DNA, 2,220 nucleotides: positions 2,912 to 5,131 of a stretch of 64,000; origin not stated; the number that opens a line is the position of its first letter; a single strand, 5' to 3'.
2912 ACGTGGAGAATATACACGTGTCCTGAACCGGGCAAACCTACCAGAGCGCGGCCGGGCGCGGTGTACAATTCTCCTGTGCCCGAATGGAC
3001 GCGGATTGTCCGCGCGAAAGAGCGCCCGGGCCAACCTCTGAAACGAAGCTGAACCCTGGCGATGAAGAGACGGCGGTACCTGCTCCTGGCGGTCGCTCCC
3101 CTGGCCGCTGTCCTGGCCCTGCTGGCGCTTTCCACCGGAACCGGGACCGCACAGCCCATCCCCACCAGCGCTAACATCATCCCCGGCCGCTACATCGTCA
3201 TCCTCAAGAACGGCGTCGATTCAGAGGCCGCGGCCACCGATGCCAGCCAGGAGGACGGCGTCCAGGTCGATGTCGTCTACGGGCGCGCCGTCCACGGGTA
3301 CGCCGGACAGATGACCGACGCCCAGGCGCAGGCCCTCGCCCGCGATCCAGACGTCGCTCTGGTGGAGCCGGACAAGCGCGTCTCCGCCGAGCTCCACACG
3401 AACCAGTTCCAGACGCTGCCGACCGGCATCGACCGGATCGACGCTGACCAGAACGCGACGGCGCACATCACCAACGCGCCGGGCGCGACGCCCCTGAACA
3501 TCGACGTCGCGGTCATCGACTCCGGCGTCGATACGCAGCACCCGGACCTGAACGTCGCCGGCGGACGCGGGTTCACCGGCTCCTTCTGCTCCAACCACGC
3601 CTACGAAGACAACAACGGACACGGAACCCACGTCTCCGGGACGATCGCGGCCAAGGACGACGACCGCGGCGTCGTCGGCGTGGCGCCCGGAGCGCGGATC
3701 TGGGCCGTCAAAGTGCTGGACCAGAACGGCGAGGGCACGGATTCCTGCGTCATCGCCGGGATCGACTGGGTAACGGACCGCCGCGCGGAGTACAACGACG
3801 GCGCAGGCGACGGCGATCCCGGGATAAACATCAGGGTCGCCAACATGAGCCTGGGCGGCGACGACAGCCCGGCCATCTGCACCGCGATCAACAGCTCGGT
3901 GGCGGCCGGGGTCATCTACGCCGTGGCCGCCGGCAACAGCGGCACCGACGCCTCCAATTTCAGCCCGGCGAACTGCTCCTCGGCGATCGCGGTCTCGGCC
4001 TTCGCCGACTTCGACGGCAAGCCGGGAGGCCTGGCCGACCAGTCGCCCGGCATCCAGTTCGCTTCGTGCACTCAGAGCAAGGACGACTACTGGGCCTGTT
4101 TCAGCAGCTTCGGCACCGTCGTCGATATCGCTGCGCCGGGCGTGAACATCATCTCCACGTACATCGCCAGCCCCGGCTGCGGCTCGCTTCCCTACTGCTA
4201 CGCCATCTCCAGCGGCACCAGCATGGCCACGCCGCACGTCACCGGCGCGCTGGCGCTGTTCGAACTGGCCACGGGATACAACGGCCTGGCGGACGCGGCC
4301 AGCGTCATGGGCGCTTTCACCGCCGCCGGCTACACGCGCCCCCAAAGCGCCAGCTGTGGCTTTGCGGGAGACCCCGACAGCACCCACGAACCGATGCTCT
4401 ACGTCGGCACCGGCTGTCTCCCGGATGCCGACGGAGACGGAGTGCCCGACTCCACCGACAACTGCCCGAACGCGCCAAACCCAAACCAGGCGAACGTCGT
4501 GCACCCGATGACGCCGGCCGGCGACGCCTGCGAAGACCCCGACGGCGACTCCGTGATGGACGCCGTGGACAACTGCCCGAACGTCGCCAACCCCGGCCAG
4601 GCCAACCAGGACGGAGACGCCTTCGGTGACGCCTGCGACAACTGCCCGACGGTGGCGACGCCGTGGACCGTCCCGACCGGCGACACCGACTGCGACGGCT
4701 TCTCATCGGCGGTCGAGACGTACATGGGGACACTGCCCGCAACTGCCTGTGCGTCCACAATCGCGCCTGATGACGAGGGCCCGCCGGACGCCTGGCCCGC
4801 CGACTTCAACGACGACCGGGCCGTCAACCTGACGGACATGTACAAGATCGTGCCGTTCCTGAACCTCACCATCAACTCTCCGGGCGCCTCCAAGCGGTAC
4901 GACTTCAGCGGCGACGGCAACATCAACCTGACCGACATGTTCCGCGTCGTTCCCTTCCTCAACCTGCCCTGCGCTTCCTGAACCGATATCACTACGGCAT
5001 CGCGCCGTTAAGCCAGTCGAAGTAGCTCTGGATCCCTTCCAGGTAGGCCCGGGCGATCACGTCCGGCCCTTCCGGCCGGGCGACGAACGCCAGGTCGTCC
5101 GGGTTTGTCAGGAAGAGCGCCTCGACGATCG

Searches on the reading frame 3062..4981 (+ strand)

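Call 62: search_protein_families(library=pfam, proteins=[window:3062-4981:+], max_evalue=0.00001)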
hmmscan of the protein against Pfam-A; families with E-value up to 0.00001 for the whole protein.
window:3062-4981:+ (639 aa): 3 families
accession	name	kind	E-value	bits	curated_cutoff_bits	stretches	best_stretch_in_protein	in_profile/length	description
PF00082.27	Peptidase_S8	-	1.8e-42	146.1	21.8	1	148-399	5-252/288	Subtilase family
PF02412.23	TSP_3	-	1.1e-15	57.5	25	2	487-513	9-36/36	Thrombospondin type 3 repeat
PF05922.21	Inhibitor_I9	-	1.8e-09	38.6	21.2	1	63-108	35-80/82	Peptidase inhibitor I9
